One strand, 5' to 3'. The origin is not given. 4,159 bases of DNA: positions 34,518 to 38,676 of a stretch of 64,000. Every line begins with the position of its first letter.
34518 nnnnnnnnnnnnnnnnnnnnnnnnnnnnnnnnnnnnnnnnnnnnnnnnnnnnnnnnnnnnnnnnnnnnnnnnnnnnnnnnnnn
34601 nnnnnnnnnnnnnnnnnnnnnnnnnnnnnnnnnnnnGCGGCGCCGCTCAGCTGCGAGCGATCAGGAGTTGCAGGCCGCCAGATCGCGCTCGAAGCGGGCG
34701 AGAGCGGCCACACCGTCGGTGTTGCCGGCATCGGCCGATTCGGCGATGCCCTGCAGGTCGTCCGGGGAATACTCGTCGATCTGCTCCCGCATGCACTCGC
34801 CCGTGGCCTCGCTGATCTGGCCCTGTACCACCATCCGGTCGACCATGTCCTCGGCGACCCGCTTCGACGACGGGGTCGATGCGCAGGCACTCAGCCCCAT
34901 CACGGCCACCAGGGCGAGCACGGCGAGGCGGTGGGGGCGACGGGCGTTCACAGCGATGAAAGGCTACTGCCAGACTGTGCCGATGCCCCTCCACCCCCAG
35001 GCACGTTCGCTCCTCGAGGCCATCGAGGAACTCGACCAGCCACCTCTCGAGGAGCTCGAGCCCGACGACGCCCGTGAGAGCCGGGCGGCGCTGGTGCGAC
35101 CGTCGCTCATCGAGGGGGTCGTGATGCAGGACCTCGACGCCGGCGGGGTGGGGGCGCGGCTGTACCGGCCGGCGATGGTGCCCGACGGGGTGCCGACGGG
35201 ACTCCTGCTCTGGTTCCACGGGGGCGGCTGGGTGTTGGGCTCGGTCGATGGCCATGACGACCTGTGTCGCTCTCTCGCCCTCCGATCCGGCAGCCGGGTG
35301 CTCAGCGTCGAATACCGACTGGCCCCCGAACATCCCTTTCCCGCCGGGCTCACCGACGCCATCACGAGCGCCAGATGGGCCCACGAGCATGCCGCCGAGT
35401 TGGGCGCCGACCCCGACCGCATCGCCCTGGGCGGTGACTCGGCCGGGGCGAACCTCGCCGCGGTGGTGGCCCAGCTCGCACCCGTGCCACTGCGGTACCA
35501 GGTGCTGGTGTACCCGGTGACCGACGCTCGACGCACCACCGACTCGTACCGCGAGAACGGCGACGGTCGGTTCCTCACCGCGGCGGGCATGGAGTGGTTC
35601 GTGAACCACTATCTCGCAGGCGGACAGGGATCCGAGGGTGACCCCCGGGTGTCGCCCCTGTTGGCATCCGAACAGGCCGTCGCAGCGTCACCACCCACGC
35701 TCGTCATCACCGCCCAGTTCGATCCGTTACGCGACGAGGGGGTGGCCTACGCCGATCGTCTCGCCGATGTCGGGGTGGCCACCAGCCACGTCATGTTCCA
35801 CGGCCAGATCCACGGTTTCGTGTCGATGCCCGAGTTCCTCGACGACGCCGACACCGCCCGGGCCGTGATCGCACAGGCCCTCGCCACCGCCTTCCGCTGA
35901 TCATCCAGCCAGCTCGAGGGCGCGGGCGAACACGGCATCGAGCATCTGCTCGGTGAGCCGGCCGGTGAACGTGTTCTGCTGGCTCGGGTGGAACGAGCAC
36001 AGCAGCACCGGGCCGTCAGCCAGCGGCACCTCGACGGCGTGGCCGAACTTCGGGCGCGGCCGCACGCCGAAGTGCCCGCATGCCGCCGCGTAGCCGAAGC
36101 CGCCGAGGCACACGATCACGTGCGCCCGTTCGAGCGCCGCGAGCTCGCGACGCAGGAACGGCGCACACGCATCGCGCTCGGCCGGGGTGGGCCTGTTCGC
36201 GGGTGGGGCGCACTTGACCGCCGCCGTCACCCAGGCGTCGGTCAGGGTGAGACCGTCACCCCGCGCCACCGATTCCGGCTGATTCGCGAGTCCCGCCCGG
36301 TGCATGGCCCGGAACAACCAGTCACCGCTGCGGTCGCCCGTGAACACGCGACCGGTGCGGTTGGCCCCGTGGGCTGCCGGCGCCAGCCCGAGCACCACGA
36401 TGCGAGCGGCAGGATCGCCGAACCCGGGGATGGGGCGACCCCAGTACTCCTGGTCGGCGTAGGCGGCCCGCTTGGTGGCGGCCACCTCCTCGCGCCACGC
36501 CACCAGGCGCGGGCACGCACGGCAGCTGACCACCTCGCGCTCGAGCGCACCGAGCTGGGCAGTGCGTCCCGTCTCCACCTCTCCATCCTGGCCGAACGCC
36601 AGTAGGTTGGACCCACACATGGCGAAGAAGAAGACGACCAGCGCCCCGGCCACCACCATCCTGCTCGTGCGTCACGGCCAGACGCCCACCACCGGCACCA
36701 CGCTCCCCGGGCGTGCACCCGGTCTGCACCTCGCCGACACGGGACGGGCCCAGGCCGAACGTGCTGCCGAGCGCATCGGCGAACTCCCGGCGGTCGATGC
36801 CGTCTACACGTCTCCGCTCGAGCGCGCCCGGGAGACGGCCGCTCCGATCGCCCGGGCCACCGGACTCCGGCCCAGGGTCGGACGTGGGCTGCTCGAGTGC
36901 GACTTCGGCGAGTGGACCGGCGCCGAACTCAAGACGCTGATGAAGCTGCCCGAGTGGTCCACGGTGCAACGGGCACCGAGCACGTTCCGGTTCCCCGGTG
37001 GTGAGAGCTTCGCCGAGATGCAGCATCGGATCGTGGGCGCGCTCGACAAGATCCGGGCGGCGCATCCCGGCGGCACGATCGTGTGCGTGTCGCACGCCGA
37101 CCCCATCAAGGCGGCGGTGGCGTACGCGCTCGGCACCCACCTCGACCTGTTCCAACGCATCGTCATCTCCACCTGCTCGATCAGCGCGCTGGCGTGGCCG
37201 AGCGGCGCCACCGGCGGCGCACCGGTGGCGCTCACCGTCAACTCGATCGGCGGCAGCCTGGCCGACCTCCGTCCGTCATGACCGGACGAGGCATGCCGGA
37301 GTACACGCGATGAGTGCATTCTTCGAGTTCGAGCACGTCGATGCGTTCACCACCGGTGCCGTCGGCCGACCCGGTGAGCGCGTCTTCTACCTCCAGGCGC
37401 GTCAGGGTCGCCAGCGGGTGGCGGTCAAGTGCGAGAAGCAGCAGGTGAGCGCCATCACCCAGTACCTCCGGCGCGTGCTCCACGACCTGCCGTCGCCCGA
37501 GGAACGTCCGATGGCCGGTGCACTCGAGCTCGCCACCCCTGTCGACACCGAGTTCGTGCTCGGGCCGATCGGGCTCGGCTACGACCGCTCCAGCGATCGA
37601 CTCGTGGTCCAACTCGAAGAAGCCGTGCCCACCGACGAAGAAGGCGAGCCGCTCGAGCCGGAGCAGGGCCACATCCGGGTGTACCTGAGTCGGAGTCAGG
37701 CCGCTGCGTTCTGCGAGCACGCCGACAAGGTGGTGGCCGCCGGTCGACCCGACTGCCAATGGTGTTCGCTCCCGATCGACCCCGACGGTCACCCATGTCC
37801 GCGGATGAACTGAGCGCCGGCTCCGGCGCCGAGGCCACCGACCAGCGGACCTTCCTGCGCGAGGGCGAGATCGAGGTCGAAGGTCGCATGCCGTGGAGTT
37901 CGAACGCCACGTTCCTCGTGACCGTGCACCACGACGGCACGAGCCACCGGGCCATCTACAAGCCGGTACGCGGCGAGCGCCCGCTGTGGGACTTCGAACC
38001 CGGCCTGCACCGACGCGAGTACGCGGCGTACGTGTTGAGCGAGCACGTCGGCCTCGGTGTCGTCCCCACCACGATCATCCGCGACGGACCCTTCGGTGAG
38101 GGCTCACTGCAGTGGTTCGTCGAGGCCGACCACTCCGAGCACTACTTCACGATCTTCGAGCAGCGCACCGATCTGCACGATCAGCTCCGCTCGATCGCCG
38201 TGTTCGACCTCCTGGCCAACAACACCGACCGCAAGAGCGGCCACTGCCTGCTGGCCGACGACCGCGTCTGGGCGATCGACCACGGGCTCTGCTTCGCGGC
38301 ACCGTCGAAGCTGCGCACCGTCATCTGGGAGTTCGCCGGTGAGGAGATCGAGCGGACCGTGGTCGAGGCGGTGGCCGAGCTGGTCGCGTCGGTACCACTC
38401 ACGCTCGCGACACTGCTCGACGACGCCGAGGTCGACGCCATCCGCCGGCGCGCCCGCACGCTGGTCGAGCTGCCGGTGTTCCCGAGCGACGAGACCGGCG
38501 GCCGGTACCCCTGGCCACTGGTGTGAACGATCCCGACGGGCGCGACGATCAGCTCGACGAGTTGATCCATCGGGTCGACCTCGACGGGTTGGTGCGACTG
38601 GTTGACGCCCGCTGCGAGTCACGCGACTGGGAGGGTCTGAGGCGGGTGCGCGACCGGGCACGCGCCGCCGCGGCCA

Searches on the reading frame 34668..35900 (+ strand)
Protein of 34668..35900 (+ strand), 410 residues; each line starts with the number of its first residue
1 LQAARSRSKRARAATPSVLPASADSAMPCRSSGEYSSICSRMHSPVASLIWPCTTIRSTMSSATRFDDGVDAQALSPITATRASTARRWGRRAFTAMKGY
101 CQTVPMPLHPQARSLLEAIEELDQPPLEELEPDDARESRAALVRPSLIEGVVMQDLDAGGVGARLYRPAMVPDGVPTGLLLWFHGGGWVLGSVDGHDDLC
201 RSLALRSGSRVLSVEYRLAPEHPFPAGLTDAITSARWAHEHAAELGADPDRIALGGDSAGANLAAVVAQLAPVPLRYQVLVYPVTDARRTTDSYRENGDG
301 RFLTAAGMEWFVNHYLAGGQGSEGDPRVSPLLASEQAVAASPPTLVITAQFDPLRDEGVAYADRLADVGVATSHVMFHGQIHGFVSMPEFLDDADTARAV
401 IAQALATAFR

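Call 42: search_protein_families(library=pfam, proteins=[window:34668-35900:+], max_evalue=0.0001)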
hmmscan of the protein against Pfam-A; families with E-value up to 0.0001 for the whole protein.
window:34668-35900:+ (410 aa): 4 families
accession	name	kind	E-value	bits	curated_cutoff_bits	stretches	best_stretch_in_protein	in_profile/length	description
PF07859.19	Abhydrolase_3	-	5e-70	236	25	1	180-385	1-209/210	alpha/beta hydrolase fold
PF20434.5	BD-FAE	-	4.1e-18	66.1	26.8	1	176-269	12-108/215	BD-FAE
PF00326.27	Peptidase_S9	-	2e-07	31.1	22.6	1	233-386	50-191/213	Prolyl oligopeptidase family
PF00135.34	COesterase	-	4.1e-07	29.8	27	1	179-267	105-200/515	Carboxylesterase family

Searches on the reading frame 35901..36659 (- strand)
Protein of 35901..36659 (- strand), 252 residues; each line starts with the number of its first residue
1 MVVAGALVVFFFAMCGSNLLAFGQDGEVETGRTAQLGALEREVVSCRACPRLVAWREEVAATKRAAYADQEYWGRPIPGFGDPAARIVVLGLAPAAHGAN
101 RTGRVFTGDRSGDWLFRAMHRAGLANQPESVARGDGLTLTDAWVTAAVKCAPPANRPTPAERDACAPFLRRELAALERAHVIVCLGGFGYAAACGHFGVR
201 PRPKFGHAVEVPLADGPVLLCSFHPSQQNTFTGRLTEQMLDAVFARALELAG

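Call 42: search_protein_families(library=pfam, proteins=[window:35901-36659:-], max_evalue=0.0001)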
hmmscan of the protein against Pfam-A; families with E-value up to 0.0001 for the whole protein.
window:35901-36659:- (252 aa): 1 family
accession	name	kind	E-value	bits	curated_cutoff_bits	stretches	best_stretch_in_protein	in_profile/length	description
PF03167.25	UDG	-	7.3e-27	94.6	24.3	1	78-244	1-137/141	Uracil DNA glycosylase superfamily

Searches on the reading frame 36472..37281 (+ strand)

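Call 43: search_protein_families(library=pfam, proteins=[window:36472-37281:+], max_evalue=0.0001)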
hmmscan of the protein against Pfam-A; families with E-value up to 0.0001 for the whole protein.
window:36472-37281:+ (269 aa): 1 family
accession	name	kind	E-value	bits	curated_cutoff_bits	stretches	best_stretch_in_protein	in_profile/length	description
PF00300.27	His_Phos_1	-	2.6e-48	164.7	21.7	1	63-245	1-184/194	Histidine phosphatase superfamily (branch 1)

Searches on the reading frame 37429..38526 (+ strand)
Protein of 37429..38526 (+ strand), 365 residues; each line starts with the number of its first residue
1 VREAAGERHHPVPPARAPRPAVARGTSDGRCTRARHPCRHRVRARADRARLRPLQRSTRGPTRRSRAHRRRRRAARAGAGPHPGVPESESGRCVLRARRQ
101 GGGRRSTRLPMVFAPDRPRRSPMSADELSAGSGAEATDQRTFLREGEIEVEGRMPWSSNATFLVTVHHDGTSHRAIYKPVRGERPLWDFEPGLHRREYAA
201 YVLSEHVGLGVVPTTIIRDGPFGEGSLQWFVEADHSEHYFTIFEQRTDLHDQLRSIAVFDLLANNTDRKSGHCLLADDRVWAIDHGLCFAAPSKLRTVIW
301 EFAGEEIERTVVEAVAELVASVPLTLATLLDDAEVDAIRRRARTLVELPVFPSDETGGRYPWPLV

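Call 43: search_protein_families(library=pfam, proteins=[window:37429-38526:+], max_evalue=0.0001)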
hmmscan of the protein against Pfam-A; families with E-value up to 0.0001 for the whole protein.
window:37429-38526:+ (365 aa): 1 family
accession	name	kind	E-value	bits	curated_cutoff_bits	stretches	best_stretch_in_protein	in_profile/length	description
PF00454.33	PI3_PI4_kinase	-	1.3e-07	32.2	27.1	1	196-295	60-176/241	Phosphatidylinositol 3- and 4-kinase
